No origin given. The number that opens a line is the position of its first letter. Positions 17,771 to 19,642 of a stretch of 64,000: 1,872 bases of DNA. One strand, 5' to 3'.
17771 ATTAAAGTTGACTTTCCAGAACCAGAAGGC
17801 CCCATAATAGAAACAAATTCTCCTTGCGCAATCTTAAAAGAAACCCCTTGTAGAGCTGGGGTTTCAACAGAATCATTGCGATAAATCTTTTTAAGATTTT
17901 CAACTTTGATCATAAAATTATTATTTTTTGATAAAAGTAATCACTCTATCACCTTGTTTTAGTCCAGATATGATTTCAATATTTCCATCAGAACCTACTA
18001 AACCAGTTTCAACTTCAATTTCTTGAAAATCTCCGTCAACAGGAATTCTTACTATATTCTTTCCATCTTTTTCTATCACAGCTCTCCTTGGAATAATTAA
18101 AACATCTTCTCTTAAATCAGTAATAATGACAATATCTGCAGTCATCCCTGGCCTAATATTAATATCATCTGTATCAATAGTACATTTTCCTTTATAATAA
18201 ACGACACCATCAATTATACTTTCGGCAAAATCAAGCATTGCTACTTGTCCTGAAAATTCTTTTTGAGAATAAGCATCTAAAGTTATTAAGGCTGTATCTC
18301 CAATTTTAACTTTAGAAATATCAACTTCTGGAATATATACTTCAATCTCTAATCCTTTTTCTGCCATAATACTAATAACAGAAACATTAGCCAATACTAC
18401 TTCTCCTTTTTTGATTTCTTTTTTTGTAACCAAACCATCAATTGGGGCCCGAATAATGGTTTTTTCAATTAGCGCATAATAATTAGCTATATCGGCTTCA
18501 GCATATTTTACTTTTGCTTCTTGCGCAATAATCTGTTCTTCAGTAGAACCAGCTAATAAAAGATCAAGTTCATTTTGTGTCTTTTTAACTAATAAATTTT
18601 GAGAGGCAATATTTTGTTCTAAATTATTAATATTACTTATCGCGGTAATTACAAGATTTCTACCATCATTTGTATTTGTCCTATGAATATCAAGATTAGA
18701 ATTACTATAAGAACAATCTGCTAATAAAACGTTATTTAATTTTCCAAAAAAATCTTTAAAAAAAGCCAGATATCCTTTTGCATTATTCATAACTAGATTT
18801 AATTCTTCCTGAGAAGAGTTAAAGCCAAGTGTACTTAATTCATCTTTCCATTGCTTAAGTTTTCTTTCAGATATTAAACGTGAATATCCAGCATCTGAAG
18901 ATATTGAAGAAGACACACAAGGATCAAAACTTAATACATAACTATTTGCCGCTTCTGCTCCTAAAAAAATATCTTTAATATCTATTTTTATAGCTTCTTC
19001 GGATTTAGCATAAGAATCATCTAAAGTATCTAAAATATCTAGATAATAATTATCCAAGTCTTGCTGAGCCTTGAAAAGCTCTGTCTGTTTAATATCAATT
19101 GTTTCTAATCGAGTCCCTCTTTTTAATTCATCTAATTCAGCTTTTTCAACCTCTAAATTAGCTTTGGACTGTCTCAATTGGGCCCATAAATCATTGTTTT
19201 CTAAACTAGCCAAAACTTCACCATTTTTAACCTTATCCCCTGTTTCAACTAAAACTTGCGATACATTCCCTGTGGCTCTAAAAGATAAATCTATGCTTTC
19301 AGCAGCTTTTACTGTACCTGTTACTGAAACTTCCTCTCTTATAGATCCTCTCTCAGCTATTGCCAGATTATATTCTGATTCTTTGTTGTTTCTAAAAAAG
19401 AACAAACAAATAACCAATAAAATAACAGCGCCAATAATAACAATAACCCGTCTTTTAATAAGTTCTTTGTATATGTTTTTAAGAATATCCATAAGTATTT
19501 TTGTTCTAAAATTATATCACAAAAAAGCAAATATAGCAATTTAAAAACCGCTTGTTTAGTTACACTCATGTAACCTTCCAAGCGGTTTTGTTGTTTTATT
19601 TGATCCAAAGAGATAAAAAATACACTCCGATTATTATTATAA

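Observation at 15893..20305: Five tandem SD-led micro-ORFs (26-40 aa) upstream of a tripartite MacAB-type pump: candidate leaderless multi-peptide export or toxin locus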

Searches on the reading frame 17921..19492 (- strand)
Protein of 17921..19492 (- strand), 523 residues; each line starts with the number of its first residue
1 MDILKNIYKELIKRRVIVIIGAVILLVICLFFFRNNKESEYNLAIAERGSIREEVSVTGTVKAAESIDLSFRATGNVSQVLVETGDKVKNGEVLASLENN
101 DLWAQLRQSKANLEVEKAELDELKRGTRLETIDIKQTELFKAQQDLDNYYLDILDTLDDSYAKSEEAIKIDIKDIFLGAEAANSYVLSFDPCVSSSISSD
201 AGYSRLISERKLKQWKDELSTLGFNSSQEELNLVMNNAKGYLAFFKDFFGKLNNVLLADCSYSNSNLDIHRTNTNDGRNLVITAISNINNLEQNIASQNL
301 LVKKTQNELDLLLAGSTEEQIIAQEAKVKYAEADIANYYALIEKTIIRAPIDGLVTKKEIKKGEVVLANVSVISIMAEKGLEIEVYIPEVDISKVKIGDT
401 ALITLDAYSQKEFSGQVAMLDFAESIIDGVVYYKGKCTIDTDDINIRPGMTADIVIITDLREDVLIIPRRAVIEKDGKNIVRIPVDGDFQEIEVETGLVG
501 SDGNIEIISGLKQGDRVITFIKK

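Call 6: find_related_loci(query=window:17921-19492:-, collection=genome_contigs, flank=6000)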
Query window:17921-19492:- (523 aa) in genome_contigs; peptide patterns used: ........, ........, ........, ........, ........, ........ (x = any residue, [..] = any of these).
292 stretches matched a pattern; 7 encode a relative of the query (tblastn E <= 1e-3); 7 distinct loci.
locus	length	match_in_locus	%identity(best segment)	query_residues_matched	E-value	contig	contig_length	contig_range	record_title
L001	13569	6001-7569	79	1-523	0e+0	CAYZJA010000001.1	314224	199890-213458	MAG TPA_asm: uncultured Candidatus Saccharibacteria bacterium isolate SRP068000_co1_178 genome assembly, contig: NODE_11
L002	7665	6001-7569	75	1-523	0e+0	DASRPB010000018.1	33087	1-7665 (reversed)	MAG TPA_asm: Candidatus Paceibacterota bacterium isolate SMAG_U10283 k141_16770, whole genome shotgun sequence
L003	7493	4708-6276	73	1-523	0e+0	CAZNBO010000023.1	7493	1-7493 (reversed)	MAG TPA_asm: uncultured Candidatus Saccharibacteria bacterium isolate binchicken_co51_196 genome assembly, contig: NODE_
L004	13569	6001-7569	75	1-523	0e+0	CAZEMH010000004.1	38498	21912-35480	MAG TPA_asm: uncultured Candidatus Saccharibacteria bacterium isolate binchicken_co184_372 genome assembly, contig: NODE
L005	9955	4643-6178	58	14-521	0e+0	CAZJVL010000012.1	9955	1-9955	MAG TPA_asm: uncultured Candidatus Saccharibacteria bacterium isolate binchicken_co173_194 genome assembly, contig: NODE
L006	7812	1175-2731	36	2-517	5e-79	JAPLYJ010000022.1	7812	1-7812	MAG: Candidatus Parcubacteria bacterium isolate LacPavin_0419_WC90_MAG_32_30 LacPavin_0419_WC90_scaffold_900226, whole g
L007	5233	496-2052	37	2-517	4e-77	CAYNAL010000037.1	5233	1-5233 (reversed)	MAG TPA_asm: uncultured Candidatus Saccharibacteria bacterium isolate binchicken_co18_514 genome assembly, contig: k141_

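Call 7: search_protein_families(library=pfam, proteins=[window:17921-19492:-], max_evalue=0.1)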
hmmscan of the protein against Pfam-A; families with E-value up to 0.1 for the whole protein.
window:17921-19492:- (523 aa): 8 families
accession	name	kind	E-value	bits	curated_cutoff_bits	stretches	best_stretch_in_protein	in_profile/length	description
PF16576.10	HlyD_D23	-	3.1e-17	63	30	2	340-420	104-184/214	Barrel-sandwich domain of CusB or HlyD membrane-fusion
PF13437.12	HlyD_3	-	6.5e-15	56.2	22.2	1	347-449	2-106/106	HlyD family secretion protein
PF13533.13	Biotin_lipoyl_2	-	0.0002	21.5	29.8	1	75-98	9-32/32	Biotin-lipoyl like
PF00364.28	Biotin_lipoyl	-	0.0045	17.2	22.1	1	74-98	14-37/73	Biotin-requiring enzyme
PF01551.29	Peptidase_M23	-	0.0088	16.7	28.7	0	75-101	50-76/96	Peptidase family M23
PF13375.12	RnfC_N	-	0.036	14.5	25.6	0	74-99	38-63/101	RnfC Barrel sandwich hybrid domain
PF13567.11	DUF4131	-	0.05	13.7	31.6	1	12-100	27-113/165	Domain of unknown function (DUF4131)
PF16516.10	CC2-LZ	-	0.074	13.9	35.3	1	90-146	7-63/100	Leucine zipper of domain CC2 of NEMO, NF-kappa-B essential modulator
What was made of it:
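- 17921..19492 (-): Membrane-fusion adaptor (MacA/YknX-like, 523 aa, N-terminal TM). Pfam HlyD_D23 and HlyD_3 (call 7).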

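Call 12: search_protein_families(library=pfam, proteins=[L001:5544-5783:+, L002:5541-5780:+, L005:4198-4425:+, L003:4230-4469:+, L003:3969-4190:+, L003:3669-3926:+, L004:5191-5772:+, L001:4758-5366:+], max_evalue=1)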
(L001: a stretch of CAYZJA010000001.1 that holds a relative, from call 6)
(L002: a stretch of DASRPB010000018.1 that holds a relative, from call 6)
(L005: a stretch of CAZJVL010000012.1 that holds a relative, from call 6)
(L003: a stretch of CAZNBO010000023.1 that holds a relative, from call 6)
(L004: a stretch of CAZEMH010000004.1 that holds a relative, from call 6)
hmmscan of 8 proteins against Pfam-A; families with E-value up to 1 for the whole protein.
L001:5544-5783:+ (80 aa): 0 families

L002:5541-5780:+ (80 aa): 0 families

L005:4198-4425:+ (76 aa): 0 families

L003:4230-4469:+ (80 aa): 0 families

L003:3969-4190:+ (74 aa): 0 families

L003:3669-3926:+ (86 aa): 0 families

L004:5191-5772:+ (194 aa): 1 family
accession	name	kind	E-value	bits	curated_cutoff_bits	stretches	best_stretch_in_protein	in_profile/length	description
PF00156.33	Pribosyltran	-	2.1e-12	47.1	26.3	1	61-153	28-129/158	Phosphoribosyl transferase domain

L001:4758-5366:+ (203 aa): 1 family
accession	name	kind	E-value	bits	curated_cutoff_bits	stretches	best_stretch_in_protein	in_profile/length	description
PF04367.18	DUF502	-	0.12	12.7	23.8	1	90-148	47-106/107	Protein of unknown function (DUF502)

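Call 13: find_homologous_proteins(query=L001:5544-5783:+, max_evalue=0.01)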
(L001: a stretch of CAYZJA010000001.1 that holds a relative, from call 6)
Query L001:5544-5783:+ (80 aa): 6 proteins with E <= 0.01 among 7 candidates.
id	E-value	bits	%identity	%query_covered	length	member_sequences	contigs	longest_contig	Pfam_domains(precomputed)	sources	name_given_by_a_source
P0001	3.4e-39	149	97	94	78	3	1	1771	-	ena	-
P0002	2.2e-28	115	77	94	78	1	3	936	-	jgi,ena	-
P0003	1.3e-27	113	69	94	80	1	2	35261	-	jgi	-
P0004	5.9e-24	101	66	94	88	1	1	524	-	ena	-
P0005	7.6e-19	85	66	85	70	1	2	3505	-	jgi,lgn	jgi:hypothetical protein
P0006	5.9e-18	82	81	65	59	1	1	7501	-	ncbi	-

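Call 15: find_encoding_contigs(protein=P0003, flank=6000, max_places=4)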
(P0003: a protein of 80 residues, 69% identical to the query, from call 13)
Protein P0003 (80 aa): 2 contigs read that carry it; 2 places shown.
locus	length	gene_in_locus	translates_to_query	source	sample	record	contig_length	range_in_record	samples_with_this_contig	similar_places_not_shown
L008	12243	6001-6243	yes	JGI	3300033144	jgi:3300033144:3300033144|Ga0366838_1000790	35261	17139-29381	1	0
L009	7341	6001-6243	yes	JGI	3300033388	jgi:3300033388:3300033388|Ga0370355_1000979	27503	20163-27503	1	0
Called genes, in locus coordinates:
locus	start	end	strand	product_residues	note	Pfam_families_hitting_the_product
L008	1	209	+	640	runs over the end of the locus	PF01411:tRNA-synt_2c, PF07973:tRNA_SAD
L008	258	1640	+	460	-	-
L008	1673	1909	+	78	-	PF01176:eIF-1a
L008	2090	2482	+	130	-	PF00416:Ribosomal_S13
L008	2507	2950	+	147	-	PF00411:Ribosomal_S11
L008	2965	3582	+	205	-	PF00163:Ribosomal_S4, PF01479:S4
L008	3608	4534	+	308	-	PF01193:RNA_pol_L, PF01000:RNA_pol_A_bac, PF03118:RNA_pol_A_CTD, PF14520:HHH_5 (weak)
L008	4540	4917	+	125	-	PF01196:Ribosomal_L17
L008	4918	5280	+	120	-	PF00572:Ribosomal_L13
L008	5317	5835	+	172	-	-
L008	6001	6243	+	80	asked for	-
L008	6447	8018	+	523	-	PF25917:BSH_RND (weak), PF25973:BSH_CzcB, PF25940:LcnD_C (weak), PF25990:Beta-barrel_YknX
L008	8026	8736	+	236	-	PF00005:ABC_tran, PF02463:SMC_N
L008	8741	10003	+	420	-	PF12704:MacB_PCD, PF02687:FtsX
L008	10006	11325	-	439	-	-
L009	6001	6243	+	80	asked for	-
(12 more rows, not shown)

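Call 18: find_related_loci(query=A2, collection=metagenome_contigs, flank=4000)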
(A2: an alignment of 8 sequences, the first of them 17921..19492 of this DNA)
Query A2 (523 aa) in metagenome_contigs; peptide patterns used: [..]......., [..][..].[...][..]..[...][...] (x = any residue, [..] = any of these).
453 stretches matched a pattern; 32 encode a relative of the query (tblastn E <= 1e-3); 32 distinct loci.
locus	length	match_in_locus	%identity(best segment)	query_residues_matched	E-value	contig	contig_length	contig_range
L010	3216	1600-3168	100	1-523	0e+0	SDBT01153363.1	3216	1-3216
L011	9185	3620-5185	89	1-523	0e+0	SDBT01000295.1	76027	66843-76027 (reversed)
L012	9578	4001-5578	76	1-523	0e+0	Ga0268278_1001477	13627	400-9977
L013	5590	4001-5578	76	1-523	0e+0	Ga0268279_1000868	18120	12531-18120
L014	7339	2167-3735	76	1-523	0e+0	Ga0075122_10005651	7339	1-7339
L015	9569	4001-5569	76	1-523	0e+0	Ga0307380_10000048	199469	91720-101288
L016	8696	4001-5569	74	1-523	0e+0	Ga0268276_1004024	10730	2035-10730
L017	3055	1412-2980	75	1-523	0e+0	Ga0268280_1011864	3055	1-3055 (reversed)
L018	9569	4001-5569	73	1-523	0e+0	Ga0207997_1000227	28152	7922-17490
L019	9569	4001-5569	75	1-523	0e+0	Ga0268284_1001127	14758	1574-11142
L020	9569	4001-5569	74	1-523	0e+0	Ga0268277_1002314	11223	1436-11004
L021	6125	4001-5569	76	1-523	0e+0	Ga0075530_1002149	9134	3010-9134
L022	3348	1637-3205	76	1-523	0e+0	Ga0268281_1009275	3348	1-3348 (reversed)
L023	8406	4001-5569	75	1-523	0e+0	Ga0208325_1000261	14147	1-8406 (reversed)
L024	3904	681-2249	73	1-523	0e+0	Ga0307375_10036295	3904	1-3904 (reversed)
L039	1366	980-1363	76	1-128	3e-61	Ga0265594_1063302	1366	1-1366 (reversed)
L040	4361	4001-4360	81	1-120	9e-58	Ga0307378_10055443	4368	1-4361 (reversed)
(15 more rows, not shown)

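Call 26: search_protein_representatives(alignment_id=A4)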
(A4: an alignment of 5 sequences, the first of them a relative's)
Query: 5 sequences, 78 profile positions. Proteins with E-value up to 0.001 (for the whole library): 10; up to 1e-10: 8; up to 1e-30: 0. The best 10 are listed.
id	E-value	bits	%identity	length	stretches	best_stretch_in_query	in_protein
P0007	9.0e-28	112.2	-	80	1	1-78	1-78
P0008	7.8e-18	80.4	-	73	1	11-78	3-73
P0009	1.8e-17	79.2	-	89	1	10-75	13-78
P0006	5.9e-17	77.6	-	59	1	1-54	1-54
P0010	1.5e-16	76.2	-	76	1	12-78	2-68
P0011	9.3e-16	73.7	-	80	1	13-78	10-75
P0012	1.2e-12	63.7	-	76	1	10-78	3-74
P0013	5.2e-11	58.5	-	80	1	9-74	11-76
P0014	6.7e-08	48.6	-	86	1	12-62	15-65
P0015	7.9e-07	45.1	-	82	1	8-77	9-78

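Call 31: predict_structure(alignment_id=A5)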
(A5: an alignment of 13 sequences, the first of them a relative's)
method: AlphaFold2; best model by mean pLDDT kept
length: 78 residues; sequences in the alignment: 13
mean_pLDDT: 89.6   pTM: 0.77
mean pLDDT of the five models: 89.6, 88.7, 88.0, 87.4, 87.3
residues with pLDDT >= 90: 55; 70-90: 21; 50-70: 2; < 50: 0
segments of 3 or more residues with pLDDT < 50: none
pLDDT, mean of each block of 10 residues (from residue 1): 79 95 91 93 91 91 92 84
secondary structure, 60 per line:
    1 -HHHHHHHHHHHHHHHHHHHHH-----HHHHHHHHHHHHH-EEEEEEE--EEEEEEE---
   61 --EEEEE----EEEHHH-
elements in order: H2-22 H28-40 E42-48 E51-57 E63-67 E72-74
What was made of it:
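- The AF2 model is confident (pLDDT 89.6) with 2 helices and 4 strands (call 31).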

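Call 40: find_homologous_proteins(query=A7, max_evalue=0.001)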
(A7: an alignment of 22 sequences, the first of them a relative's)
Query A7 (22 sequences) (78 aa, profile of the alignment): 28 proteins with E <= 0.001 among 551 candidates.
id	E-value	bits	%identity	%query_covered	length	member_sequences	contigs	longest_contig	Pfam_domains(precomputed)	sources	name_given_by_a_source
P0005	3.9e-20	89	65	87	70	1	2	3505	-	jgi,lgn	jgi:hypothetical protein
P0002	9.2e-18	82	77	100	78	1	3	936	-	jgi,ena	-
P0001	1.5e-17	81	100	100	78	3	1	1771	-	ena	-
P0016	1.3e-15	75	-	-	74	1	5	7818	-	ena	-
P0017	2.4e-15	74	-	-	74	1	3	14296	-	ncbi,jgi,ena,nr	ncbi:hypothetical protein D4R42_04165 [bacterium]|nr:MAG: hypothetical protein D4R42_04165 [bacteriu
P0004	7.8e-15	72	66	100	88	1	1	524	-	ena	-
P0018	1.6e-14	72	-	-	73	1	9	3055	-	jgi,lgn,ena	-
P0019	6.2e-14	70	69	100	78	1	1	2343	-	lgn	-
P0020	6.9e-14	69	64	100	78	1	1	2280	-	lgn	-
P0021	7.1e-14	69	-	-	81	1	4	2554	-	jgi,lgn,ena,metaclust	metaclust:\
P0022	2.2e-13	68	-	-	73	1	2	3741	-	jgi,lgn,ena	jgi:hypothetical protein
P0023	4.1e-13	67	-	-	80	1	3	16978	-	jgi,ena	-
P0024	4.2e-13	67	-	-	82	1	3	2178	-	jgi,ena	-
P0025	6.8e-13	66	-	-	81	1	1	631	-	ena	-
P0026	9.3e-13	66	-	-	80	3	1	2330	-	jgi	-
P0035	8.5e-10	56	-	-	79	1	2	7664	-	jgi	-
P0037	1.9e-9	55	-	-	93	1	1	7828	-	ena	-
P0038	8.1e-8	50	35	44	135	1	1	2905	-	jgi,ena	-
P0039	2.4e-7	48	-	-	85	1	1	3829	-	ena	-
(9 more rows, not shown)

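Call 42: find_encoding_contigs(protein=P0037, flank=4000, max_places=2)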
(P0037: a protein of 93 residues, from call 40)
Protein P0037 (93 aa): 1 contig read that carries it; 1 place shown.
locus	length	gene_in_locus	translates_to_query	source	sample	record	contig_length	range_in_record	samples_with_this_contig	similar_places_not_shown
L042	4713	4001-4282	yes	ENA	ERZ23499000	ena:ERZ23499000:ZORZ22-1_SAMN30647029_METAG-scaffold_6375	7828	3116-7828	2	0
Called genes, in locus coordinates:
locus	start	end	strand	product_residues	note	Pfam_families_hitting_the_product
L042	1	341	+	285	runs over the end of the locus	PF12773:DZR, PF13240:Zn_Ribbon_1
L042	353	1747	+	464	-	PF13240:Zn_Ribbon_1 (weak), PF06271:RDD, PF00089:Trypsin, PF13365:Trypsin_2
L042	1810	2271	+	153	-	-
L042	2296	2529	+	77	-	PF13783:DUF4177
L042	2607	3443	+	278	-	-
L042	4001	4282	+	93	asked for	-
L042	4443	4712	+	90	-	?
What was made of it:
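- The block persists in L042 with different upstream genes (call 42).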

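Call 43: find_encoding_contigs(protein=P0038, flank=4000, max_places=2)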
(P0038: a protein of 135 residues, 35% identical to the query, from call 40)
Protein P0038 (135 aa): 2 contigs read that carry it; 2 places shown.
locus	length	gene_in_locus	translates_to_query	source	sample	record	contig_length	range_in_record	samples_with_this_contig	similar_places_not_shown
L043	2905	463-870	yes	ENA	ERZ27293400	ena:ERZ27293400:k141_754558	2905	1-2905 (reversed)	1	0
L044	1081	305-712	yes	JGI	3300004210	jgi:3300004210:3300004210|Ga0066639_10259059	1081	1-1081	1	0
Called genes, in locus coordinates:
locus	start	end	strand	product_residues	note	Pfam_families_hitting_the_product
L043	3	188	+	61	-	?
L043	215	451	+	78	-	-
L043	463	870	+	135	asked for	-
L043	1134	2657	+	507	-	PF25917:BSH_RND (weak), PF25973:BSH_CzcB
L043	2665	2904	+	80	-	?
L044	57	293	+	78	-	-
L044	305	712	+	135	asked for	-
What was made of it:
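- X-(E)-terminator-pump stays together even where the upstream genes are not rpsI (L042, call 42; L043, call 43).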

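Call 44: find_encoding_contigs(protein=P0039, flank=4000, max_places=2)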
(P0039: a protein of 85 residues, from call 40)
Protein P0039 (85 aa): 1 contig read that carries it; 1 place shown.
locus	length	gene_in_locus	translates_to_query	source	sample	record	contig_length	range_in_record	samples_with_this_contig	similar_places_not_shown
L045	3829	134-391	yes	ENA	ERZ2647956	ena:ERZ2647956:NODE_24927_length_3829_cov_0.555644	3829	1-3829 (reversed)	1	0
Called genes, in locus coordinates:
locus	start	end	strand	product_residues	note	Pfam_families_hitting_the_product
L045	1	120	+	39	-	?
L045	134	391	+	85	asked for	-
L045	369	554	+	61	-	-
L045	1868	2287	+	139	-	PF25990:Beta-barrel_YknX (weak)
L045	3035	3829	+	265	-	?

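Call 45: find_encoding_contigs(protein=P0035, flank=4000, max_places=2)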
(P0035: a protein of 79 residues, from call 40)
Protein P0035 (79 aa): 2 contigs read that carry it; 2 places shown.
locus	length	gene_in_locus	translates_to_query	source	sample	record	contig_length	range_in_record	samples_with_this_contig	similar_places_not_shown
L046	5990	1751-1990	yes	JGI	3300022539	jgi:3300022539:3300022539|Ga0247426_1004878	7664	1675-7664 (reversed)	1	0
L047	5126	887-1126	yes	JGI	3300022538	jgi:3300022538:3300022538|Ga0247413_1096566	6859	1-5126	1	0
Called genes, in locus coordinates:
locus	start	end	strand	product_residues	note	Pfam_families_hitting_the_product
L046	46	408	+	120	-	PF00572:Ribosomal_L13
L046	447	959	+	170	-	PF00380:Ribosomal_S9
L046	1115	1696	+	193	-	PF00156:Pribosyltran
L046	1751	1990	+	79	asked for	-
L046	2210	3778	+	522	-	PF25917:BSH_RND (weak), PF25973:BSH_CzcB, PF25984:BSH_YknX (weak), PF25990:Beta-barrel_YknX (weak), PF26002:Beta-barrel_AprE (weak), PF25975:CzcB_C (weak), PF25989:YknX_C (weak)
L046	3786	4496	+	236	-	PF02463:SMC_N (faint), PF00005:ABC_tran, PF13304:AAA_21 (faint)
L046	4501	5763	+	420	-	PF12704:MacB_PCD, PF02687:FtsX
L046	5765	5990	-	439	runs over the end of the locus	-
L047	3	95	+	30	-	?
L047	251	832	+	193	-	PF00156:Pribosyltran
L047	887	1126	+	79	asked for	-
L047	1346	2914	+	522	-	PF25917:BSH_RND (weak), PF25973:BSH_CzcB, PF25984:BSH_YknX (weak), PF25990:Beta-barrel_YknX (faint), PF26002:Beta-barrel_AprE (faint), PF25975:CzcB_C (weak), PF25989:YknX_C (weak)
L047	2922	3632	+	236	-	PF02463:SMC_N (faint), PF00005:ABC_tran, PF13304:AAA_21 (faint)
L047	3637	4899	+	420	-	PF12704:MacB_PCD, PF02687:FtsX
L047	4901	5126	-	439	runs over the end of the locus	-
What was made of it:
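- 17921..19492 (-): Orthologues carry precomputed BSH_CzcB and Beta-barrel_YknX hits (calls 15, 45).
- Closest known: YknWXYZ. Same: Orthologues carry YknX-type Pfam barrels (calls 15, 45).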

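Call 49: search_solved_structures(query=window:17921-19492:-, max_evalue=0.001)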
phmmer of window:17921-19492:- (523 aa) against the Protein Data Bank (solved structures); distinct sequences matched with E-value up to 0.001: 18.
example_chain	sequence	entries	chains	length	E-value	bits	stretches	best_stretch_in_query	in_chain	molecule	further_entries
5nik_D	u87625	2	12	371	4.6e-21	78.4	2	319-518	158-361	Macrolide export protein MacA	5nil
9qgy_G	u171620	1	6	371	1.7e-20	76.5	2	316-518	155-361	Macrolide export protein MacA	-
4dk0_A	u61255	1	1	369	3.1e-17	65.8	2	284-518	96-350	Putative MacA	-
3fpp_A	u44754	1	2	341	3.5e-17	65.6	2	319-518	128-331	Macrolide-specific efflux protein macA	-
4dk1_A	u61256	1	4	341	3.9e-17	65.5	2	325-518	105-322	Putative MacA, Multidrug resistance protein mexA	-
6vej_P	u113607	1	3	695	1.3e-16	63.7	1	52-119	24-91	Probable Resistance-Nodulation-Cell Division (RND) efflux membrane fusion protein,Probable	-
20yy_D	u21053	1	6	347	1.3e-15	60.4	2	323-518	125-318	Multidrug efflux RND transporter periplasmic adaptor subunit MexJ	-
4tko_B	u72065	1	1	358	3.7e-14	55.6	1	317-421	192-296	EmrA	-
4kks_A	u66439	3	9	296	3.4e-12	49.1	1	344-510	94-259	Membrane fusion protein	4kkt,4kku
4l8j_A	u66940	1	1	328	5e-12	48.6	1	57-143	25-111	Putative efflux transporter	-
8zal_A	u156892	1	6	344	1.2e-09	40.8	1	324-423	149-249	Multidrug export protein EmrA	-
8zar_A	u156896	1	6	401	1.8e-09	40.2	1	324-423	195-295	Multidrug export protein EmrA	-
3lnn_A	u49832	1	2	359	1.3e-07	34.1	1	347-519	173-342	Membrane fusion protein (MFP) heavy metal cation efflux ZneB (CzcB-like)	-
3t51_B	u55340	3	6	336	3.4e-07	32.7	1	328-519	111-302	Cation efflux system protein CusB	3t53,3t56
3h94_A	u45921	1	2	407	5.9e-07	31.9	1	329-519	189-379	Cation efflux system protein cusB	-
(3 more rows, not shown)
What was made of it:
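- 17921..19492 (-): PDB MacA 5nik_D at 4.6e-21 (call 49).
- On MacB-family (type VII ABC) tripartite pump, monoderm YknXYZ/Spr0693-95 arrangement: MacA 5nik_D at 4.6e-21 (call 49).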

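Call 50: find_encoding_contigs(protein=P0006, flank=3000, max_places=2)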
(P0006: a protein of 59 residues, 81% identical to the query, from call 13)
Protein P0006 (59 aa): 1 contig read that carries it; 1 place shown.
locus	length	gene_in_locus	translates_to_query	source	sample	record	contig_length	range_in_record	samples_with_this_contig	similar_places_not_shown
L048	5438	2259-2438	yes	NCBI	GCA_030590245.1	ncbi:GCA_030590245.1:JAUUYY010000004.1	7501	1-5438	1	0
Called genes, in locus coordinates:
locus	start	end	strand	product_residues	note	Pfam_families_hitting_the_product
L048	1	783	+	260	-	?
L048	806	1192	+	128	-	PF01196:Ribosomal_L17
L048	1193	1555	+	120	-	PF00572:Ribosomal_L13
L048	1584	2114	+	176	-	-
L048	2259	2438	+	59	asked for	-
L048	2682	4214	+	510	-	PF25917:BSH_RND (weak), PF25973:BSH_CzcB, PF25984:BSH_YknX (faint), PF25990:Beta-barrel_YknX (weak), PF25975:CzcB_C (weak)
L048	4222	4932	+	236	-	PF02463:SMC_N (faint), PF00005:ABC_tran, PF13304:AAA_21 (faint)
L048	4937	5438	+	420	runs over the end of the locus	PF12704:MacB_PCD, PF02687:FtsX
